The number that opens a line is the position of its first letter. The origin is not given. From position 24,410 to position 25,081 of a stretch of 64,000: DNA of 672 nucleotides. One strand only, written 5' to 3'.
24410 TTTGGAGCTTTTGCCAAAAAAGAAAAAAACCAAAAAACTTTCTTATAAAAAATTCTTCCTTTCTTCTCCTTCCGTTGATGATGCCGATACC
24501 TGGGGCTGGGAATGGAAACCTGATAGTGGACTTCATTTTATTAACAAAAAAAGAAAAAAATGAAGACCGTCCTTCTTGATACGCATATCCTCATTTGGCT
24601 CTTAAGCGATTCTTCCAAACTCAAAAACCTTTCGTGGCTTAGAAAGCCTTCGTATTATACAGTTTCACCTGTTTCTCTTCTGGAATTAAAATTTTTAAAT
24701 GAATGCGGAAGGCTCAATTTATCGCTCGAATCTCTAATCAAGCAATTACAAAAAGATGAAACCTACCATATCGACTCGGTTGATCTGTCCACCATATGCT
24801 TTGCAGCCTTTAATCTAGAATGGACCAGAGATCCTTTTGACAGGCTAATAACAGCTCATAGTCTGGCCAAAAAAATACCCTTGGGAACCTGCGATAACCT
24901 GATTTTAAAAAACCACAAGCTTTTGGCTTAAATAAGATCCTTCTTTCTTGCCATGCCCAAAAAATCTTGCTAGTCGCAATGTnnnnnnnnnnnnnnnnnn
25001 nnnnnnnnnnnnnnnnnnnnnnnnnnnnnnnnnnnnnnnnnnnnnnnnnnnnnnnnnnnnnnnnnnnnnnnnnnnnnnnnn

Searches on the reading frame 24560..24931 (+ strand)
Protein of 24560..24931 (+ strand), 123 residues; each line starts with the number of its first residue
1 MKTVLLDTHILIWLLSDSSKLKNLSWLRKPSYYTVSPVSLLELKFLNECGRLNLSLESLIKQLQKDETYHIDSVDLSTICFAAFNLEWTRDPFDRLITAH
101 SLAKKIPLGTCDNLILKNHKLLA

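Call 63: search_protein_families(library=pfam, proteins=[window:24560-24931:+], max_evalue=0.0001)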
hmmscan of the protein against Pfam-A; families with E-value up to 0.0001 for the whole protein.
window:24560-24931:+ (123 aa): 1 family
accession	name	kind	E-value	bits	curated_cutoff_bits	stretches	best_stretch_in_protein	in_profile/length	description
PF01850.27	PIN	-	5.8e-05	24.1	23.6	0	4-113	1-112/120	PIN domain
